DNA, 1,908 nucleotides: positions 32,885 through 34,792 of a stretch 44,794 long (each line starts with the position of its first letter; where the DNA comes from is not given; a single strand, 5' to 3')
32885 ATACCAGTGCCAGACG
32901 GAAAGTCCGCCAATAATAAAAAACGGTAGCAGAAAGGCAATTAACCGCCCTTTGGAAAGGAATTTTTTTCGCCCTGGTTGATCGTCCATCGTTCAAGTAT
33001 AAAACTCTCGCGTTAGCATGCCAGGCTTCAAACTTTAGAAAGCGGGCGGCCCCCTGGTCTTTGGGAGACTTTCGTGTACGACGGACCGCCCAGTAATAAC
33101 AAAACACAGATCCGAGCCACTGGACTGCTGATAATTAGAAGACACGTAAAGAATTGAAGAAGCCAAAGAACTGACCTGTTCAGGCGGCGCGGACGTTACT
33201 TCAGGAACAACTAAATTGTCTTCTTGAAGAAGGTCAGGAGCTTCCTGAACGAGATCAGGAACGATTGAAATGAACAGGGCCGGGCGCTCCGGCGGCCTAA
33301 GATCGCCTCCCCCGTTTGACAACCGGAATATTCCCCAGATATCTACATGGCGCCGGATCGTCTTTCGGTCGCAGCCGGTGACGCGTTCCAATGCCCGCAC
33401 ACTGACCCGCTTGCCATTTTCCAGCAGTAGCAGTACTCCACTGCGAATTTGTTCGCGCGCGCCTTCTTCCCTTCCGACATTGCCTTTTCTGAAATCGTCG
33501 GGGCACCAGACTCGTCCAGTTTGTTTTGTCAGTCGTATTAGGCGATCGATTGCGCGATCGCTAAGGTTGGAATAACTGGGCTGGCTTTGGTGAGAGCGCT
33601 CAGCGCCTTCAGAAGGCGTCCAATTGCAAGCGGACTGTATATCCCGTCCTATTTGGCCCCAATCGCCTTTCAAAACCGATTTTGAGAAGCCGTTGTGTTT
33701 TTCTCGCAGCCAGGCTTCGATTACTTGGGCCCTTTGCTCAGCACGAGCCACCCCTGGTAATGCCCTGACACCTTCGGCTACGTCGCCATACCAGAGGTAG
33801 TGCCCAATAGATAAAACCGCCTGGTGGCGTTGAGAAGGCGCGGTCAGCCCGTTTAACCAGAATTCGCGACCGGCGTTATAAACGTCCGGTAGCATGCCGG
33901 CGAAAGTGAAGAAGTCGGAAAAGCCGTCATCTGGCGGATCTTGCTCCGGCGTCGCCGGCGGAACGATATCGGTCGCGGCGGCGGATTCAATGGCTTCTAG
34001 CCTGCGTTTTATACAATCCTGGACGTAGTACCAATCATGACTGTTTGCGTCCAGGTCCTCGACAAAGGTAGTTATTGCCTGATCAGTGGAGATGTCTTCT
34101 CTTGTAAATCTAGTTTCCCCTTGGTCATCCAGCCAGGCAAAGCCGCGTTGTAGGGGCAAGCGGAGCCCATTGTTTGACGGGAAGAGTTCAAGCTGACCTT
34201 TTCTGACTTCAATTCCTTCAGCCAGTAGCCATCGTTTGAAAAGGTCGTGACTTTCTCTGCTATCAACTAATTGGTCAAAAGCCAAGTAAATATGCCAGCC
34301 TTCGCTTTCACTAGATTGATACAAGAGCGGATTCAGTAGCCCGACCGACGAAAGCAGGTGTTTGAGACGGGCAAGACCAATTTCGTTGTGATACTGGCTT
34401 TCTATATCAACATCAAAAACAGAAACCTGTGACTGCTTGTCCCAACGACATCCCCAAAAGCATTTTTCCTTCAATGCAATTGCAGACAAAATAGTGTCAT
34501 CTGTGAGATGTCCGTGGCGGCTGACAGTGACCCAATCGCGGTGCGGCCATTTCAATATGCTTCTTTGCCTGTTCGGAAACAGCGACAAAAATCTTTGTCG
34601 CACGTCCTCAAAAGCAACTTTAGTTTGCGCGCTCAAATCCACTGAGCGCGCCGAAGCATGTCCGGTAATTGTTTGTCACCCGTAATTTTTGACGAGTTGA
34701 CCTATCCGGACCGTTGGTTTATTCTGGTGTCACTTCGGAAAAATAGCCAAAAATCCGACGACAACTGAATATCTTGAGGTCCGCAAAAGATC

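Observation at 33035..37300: Compact module: AEP/prim-pol-like protein + 1-kb repeat spacer + HTH-coiled-coil protein + serine recombinase; one of three diverged copies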

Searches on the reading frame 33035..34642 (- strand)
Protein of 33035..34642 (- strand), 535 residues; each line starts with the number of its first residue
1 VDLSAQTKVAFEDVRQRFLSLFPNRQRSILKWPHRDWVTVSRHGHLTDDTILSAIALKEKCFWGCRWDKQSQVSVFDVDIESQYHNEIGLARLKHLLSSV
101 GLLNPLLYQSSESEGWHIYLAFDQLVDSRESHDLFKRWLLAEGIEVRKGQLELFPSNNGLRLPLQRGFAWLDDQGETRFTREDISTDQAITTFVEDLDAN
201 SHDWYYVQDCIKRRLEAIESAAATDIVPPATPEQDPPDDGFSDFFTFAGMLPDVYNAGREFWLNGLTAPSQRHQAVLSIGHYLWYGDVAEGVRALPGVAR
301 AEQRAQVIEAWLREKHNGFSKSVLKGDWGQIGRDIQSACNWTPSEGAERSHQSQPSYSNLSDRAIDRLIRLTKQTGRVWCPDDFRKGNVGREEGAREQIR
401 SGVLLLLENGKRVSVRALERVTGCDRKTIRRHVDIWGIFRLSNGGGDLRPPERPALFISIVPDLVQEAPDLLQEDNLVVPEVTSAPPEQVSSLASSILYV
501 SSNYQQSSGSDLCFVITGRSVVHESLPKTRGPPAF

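Call 4: search_protein_families(library=pfam, proteins=[window:33035-34642:-], max_evalue=0.1)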
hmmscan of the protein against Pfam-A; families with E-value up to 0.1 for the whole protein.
window:33035-34642:- (535 aa): 0 families

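Call 5: search_protein_families(library=ncbifam, proteins=[window:33035-34642:-], max_evalue=0.1)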
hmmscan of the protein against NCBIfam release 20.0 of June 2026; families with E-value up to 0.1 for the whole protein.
window:33035-34642:- (535 aa): 0 families

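Call 8: search_dna_similar(query=window:33035-34642:-, collection=plasmids, mode=protein, max_rows=30)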
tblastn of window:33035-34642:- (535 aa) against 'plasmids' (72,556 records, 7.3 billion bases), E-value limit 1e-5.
Records with a match: 6; places in all: 6; records where one place covers at least 80% of the query: 0.
Best place of each record, by identity: <60% 6.
By first word of the organism name: Synechocystis 5; Pseudanabaena 1.
By predicted mobility (MOB-suite, as given by PLSDB): non-mobilizable 6.
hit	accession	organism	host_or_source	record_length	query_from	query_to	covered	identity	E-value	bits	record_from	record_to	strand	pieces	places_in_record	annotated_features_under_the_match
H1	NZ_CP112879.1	Pseudanabaena galeata CCNP1313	-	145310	3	173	32%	30.6%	6e-6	57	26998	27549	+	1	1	hypothetical protein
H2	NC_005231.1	Synechocystis sp. PCC 6803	-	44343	14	167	29%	28.7%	1e-7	62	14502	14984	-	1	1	hypothetical protein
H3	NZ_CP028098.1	Synechocystis sp. IPPAS B-1465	axenic culture,Synechocystis sp. GT-L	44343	14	167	29%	28.7%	1e-7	62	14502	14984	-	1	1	hypothetical protein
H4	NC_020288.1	Synechocystis sp. PCC 6803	-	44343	14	167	29%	28.7%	1e-7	62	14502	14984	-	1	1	hypothetical protein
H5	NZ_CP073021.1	Synechocystis sp. PCC 6803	cell culture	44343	14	167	29%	28.7%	1e-7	62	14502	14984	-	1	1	hypothetical protein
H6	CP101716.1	Synechocystis sp. B12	cell culture,mangrove water from the ...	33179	16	172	29%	27.6%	5e-6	57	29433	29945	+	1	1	hypothetical protein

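Call 10: get_annotated_region(hit=H2, flank=5000)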
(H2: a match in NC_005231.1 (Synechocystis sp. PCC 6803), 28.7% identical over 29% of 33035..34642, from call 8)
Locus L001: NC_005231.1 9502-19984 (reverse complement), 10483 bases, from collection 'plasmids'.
description: Synechocystis sp. PCC 6803 plasmid pSYSG, complete sequence
organism: Synechocystis sp. PCC 6803 (NCBI taxid 1148)
taxonomy: Bacteria; Cyanobacteriota; Cyanophyceae; Synechococcales; Merismopediaceae; Synechocystis; Synechocystis sp. PCC 6803
host: -; source: -; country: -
typing (MOB-suite, as given by PLSDB): non-mobilizable
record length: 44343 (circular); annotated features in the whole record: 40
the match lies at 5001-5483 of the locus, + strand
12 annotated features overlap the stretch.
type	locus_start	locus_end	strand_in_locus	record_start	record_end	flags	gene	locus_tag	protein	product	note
CDS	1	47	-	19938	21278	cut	-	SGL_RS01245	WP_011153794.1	carboxylesterase family protein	-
CDS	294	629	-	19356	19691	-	-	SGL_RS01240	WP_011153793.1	cupin domain-containing protein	-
CDS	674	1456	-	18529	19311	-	-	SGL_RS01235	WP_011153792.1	class I SAM-dependent methyltransferase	-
CDS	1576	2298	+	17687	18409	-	-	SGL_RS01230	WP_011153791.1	Crp/Fnr family transcriptional regulator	GO:0006355 - regulation of DNA-templated transcription [Evidence IEA]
CDS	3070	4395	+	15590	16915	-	-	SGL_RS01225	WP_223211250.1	hypothetical protein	-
CDS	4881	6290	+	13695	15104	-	-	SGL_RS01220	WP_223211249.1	hypothetical protein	-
CDS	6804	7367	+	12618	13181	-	-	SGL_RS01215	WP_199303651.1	hypothetical protein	-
CDS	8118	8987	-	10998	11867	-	-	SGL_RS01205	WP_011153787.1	ParB/RepB/Spo0J family partition protein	-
CDS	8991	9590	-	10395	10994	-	-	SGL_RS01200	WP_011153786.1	ParA family protein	-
CDS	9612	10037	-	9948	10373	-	-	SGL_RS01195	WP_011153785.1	PIN domain-containing protein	-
CDS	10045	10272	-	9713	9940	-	-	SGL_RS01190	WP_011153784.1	DUF2281 domain-containing protein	-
CDS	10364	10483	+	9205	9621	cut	-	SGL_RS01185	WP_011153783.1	hypothetical protein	-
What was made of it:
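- It lies about 1.8 kb from ParA/ParB genes, separated by one 187-aa ORF (call 10).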

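Call 16: find_homologous_proteins(query=window:33035-34642:-, max_evalue=0.001)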
Query window:33035-34642:- (535 aa): 152 proteins with E <= 0.001 among 8000 candidates; the best 120 are listed.
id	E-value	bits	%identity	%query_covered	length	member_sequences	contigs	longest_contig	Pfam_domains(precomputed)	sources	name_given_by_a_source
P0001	0.0e+0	1069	87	100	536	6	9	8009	-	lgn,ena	-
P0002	1.5e-259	880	73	98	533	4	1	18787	-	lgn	-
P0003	8.3e-255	864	72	98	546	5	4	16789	-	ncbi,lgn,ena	-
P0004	2.8e-244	830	69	98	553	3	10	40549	-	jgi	jgi:hypothetical protein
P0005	2.0e-243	827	69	98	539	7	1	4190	-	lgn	-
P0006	3.6e-235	800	69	94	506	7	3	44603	-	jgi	jgi:hypothetical protein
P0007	1.6e-234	798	68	97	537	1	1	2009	-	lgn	-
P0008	4.2e-228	776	69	93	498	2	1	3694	-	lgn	-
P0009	4.1e-221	753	66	96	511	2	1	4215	-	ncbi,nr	ncbi:MAG: hypothetical protein JST44_25785 [Cyanobacteria bacterium SZAS LIN-5]|nr:hypothetical prot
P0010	3.5e-186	638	61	86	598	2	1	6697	-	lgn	-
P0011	1.2e-183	630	62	81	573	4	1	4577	-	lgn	-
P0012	6.3e-182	624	62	82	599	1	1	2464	-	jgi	jgi:hypothetical protein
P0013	8.3e-181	620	59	86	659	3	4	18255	-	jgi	-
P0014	9.6e-181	620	59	86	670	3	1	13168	-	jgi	jgi:hypothetical protein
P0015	7.6e-180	617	55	98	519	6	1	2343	-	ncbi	-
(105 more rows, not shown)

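Call 27: find_encoding_contigs(protein=window:33035-34642:-, flank=10000, max_places=5)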
Protein window:33035-34642:- (535 aa): 1 contig read that carries it; 1 place shown.
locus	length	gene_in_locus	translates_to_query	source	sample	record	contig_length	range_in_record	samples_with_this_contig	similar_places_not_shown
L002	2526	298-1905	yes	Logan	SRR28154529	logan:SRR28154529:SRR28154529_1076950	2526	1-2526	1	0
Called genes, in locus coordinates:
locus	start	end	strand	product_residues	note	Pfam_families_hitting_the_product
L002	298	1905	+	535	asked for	-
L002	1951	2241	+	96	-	-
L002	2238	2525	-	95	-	?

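Call 28: find_encoding_contigs(protein=P0004, flank=10000, max_places=6)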
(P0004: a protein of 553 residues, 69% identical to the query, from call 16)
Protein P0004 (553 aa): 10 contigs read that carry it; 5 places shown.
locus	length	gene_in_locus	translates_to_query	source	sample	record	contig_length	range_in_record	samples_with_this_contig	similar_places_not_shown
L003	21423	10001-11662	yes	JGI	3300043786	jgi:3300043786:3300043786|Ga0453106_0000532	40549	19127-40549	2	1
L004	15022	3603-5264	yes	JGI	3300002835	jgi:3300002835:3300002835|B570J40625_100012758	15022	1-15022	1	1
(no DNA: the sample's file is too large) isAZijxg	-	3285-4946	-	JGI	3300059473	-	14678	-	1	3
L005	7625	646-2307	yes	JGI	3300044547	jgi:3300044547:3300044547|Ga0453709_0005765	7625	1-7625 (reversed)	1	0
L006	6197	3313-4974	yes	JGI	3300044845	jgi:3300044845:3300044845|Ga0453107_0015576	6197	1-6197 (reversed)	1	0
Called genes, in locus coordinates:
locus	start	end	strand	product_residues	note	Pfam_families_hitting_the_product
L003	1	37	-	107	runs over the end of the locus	PF07883:Cupin_2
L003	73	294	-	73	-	PF00301:Rubredoxin (weak)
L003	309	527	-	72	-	-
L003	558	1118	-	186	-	PF02082:Rrf2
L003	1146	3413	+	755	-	PF22085:NorB_cytochrome_c-like, PF00115:COX1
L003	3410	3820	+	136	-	PF00903:Glyoxalase (weak), PF12681:Glyoxalase_2 (weak)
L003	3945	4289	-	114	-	-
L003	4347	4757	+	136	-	PF00072:Response_reg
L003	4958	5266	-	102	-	-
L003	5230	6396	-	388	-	PF05593:RHS_repeat (faint), PF25023:TEN_YD-shell, PF03527:RHS (weak)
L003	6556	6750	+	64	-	-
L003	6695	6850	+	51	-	-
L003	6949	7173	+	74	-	-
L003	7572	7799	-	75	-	PF13560:HTH_31, PF12844:HTH_19 (weak), PF01381:HTH_3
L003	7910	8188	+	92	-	PF13424:TPR_12 (weak), PF13176:TPR_7 (faint)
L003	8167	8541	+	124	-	PF00072:Response_reg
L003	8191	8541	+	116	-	PF00072:Response_reg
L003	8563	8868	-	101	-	-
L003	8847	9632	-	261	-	-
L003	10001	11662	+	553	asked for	-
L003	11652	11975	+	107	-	-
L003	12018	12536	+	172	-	-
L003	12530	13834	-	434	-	-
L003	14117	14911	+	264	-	PF17338:GP88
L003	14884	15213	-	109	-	-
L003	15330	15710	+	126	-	PF00436:SSB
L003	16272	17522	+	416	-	PF00078:RVT_1, PF08388:GIIM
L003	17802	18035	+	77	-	-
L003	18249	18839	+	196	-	PF04002:RadC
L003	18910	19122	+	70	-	-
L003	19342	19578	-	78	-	PF07927:HicA_toxin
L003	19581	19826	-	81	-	PF15919:HicB_lk_antitox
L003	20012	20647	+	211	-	-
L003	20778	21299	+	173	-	-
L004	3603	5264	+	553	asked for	-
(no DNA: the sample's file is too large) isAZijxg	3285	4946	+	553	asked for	-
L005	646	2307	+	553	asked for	-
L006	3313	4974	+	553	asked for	-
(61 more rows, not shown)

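Call 30: search_solved_structures(query=A2, max_evalue=10, show_alignments=3)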
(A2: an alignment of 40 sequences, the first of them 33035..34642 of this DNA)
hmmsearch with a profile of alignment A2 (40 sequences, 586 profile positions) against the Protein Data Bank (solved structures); distinct sequences matched with E-value up to 10: 10.
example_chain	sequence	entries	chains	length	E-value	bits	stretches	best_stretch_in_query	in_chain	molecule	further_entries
7nqd_A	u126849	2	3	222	0.0028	19.7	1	20-167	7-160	TPR_REGION domain-containing protein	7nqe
7nqf_A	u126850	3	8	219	0.003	19.6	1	20-167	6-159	TPR_REGION domain-containing protein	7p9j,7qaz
4g79_A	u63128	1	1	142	0.12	14.3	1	196-260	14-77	Spindle assembly abnormal protein 6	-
4gex_A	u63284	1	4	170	0.18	13.8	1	196-260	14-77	Spindle assembly abnormal protein 6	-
3pyi_B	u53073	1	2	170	0.18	13.8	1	196-260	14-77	Spindle assembly abnormal protein 6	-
4geu_A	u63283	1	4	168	0.18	13.7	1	197-260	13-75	Spindle assembly abnormal protein 6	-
4gfa_A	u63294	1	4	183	0.2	13.6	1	196-260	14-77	Spindle assembly abnormal protein 6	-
4gfc_A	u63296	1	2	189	0.21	13.5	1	196-260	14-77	Spindle assembly abnormal protein 6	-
4ev0_A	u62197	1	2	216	0.92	11.4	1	393-431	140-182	Transcription regulator, Crp family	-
6tmf_R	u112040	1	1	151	1.6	10.6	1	337-378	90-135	30S ribosomal protein S15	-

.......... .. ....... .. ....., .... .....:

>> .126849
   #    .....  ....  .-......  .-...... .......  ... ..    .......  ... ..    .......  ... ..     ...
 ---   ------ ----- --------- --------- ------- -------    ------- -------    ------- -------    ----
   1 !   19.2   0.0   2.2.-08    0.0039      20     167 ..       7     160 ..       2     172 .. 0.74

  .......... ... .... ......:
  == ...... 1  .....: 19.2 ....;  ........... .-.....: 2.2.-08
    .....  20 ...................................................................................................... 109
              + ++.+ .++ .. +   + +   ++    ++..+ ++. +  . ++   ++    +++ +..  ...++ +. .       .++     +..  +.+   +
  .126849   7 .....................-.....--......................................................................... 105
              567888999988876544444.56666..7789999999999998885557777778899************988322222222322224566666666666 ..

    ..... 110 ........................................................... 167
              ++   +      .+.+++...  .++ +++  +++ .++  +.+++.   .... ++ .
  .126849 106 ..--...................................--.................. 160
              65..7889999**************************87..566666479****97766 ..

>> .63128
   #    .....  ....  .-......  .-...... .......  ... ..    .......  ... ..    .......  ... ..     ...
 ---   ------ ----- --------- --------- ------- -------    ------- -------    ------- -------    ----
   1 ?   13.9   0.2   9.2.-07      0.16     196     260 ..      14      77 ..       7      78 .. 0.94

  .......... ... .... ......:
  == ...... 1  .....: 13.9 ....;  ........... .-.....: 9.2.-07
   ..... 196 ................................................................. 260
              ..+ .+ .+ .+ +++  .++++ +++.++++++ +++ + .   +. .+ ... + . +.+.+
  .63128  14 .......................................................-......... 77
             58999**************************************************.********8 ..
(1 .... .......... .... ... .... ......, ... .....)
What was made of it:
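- The profile matches 7nqd at E 0.003 (call 30).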

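Call 32: find_related_loci(query=A2, collection=genome_contigs, flank=10000)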
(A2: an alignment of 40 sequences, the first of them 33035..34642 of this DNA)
Query A2 (535 aa) in genome_contigs; peptide patterns used: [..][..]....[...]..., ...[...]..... (x = any residue, [..] = any of these).
252 stretches matched a pattern; 155 encode a relative of the query (tblastn E <= 1e-3); the best 80 are kept; 79 distinct loci.
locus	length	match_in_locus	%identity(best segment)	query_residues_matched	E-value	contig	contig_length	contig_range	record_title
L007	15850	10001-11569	69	12-534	0e+0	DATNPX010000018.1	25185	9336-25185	MAG TPA_asm: Oculatellaceae cyanobacterium isolate SMAG_U16492 k141_374120, whole genome shotgun sequence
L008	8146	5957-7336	59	12-472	0e+0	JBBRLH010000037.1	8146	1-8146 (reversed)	MAG: Hyphomicrobiales bacterium isolate La1_concoct.301 LA1C_C.301_k141_1028429L_8146_cov_20.0016, whole genome shotgun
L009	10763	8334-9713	59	11-472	0e+0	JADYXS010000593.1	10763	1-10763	MAG: Candidatus Obscuribacter sp. isolate MP5IB2 169 k99_2429805, whole genome shotgun sequence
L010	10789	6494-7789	62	14-448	0e+0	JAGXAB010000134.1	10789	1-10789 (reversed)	MAG: Cyanobacteria bacterium REEB67 contig-150_8149, whole genome shotgun sequence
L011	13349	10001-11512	55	13-535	3e-178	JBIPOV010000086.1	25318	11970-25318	MAG: Candidatus Obscuribacteraceae bacterium isolate ME2014-09-24_3300034019_group5_bin156 Rohwer_bin1402_scaffold_907_c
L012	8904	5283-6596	57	13-448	7e-163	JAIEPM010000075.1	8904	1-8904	MAG: Candidatus Obscuribacterales bacterium isolate co.spades.DASTOOL.2.5kb_016 c_000000423815, whole genome shotgun seq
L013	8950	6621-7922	57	13-448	1e-162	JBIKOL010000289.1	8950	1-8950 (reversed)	MAG: Candidatus Obscuribacteraceae bacterium isolate ME2014-11-02_3300042937_group5_bin83 Rohwer_bin1404_scaffold_6122_c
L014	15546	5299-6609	54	1-448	1e-159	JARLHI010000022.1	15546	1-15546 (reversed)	MAG: Candidatus Obscuribacterales bacterium isolate MAG_CO261 MetaCoAG_Bin_261_Oxic_k141_333251, whole genome shotgun se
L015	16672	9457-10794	53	2-459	6e-156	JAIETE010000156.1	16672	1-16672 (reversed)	MAG: Candidatus Obscuribacterales bacterium isolate time.spades.CONCOCT.1kb_017 c_000000000158, whole genome shotgun seq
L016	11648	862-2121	45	14-438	7e-112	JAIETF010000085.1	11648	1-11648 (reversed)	MAG: Candidatus Obscuribacterales bacterium isolate time.spades.CONCOCT.1kb_020 c_000000000349, whole genome shotgun seq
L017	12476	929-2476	40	6-514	3e-111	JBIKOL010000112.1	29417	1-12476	MAG: Candidatus Obscuribacteraceae bacterium isolate ME2014-11-02_3300042937_group5_bin83 Rohwer_bin1404_scaffold_609_c1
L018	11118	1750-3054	43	14-450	9e-111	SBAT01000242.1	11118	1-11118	MAG: Chloroflexota bacterium isolate Bin_14_1_1 Ba_contig42397, whole genome shotgun sequence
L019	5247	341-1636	43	14-450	9e-110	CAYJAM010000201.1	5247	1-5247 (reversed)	MAG TPA_asm: uncultured Sphingobacterium sp. isolate ERP123247_co1_166 genome assembly, contig: NODE_10750_length_5247_c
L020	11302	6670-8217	40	6-514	3e-111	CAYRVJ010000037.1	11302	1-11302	MAG TPA_asm: uncultured Alphaproteobacteria bacterium isolate SRP219642_co5_490 genome assembly, contig: NODE_8550_lengt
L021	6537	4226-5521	43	14-450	1e-108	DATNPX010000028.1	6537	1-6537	MAG TPA_asm: Oculatellaceae cyanobacterium isolate SMAG_U16492 k141_381443, whole genome shotgun sequence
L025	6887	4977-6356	40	13-483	1e-100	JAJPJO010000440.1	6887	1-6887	MAG: Proteobacteria bacterium isolate Centralia_MAG_505 k107_25120323, whole genome shotgun sequence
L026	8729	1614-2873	41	21-448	4e-100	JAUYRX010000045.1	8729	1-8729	MAG: Candidatus Melainabacteria bacterium isolate C5_metabat.bin.15 C5_k141_420098, whole genome shotgun sequence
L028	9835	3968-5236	40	18-450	5e-96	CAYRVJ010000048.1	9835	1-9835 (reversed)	MAG TPA_asm: uncultured Alphaproteobacteria bacterium isolate SRP219642_co5_490 genome assembly, contig: NODE_10315_leng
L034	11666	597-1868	37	13-446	8e-87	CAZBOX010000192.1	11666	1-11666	MAG TPA_asm: uncultured Candidatus Obscuribacterales bacterium isolate binchicken_co396_274 genome assembly, contig: NOD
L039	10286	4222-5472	38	11-441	6e-86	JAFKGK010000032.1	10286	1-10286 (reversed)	MAG: Candidatus Melainabacteria bacterium isolate SCN18_26_2_15_R4_P_51_74 SCN18_26_2_15_R4_P_scaffold_1282, whole genom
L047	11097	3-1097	40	67-439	5e-78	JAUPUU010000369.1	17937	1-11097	MAG: Cyanobacteriota bacterium erpe_2018_sw_21hr_WHONDRS-SW48-000092_B_bin.40 scaffold_705152, whole genome shotgun sequ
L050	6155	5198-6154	42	14-336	1e-77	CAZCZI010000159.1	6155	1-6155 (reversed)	MAG TPA_asm: uncultured Candidatus Obscuribacterales bacterium isolate SRP173033_co1_38 genome assembly, contig: NODE_34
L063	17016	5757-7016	33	18-436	8e-60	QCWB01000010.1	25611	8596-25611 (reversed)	MAG: Nitrososphaera sp. isolate WS208 E_2_scaffold_6494, whole genome shotgun sequence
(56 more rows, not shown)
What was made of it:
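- Family contigs are scattered into MAGs of unrelated phyla (call 32).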

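Call 34: find_encoding_contigs(protein=P0001, flank=10000, max_places=6)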
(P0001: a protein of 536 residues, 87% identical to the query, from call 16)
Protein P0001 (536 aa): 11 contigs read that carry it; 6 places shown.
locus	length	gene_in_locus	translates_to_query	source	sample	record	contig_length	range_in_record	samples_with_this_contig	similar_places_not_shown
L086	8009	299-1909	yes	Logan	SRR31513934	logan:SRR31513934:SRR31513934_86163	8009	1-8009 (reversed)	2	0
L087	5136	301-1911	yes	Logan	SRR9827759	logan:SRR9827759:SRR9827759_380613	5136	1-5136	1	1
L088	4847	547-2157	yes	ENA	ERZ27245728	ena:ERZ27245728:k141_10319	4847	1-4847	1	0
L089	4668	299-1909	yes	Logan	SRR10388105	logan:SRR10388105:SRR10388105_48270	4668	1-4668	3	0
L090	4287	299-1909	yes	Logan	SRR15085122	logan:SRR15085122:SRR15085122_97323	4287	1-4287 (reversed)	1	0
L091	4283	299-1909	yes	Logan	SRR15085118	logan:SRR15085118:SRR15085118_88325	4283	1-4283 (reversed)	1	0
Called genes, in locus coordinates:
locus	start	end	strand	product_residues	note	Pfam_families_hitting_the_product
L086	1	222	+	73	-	?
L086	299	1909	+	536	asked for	-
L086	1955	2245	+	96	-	-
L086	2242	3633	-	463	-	-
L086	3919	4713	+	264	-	PF17338:GP88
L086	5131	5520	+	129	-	PF00436:SSB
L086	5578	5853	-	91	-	-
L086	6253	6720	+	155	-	PF04002:RadC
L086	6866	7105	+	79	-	PF22513:FitA-like_RHH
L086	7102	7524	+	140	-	PF01850:PIN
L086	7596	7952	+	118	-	-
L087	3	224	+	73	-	?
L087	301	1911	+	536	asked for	-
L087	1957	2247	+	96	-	-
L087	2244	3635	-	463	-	-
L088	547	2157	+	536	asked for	-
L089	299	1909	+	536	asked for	-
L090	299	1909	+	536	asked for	-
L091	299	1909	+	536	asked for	-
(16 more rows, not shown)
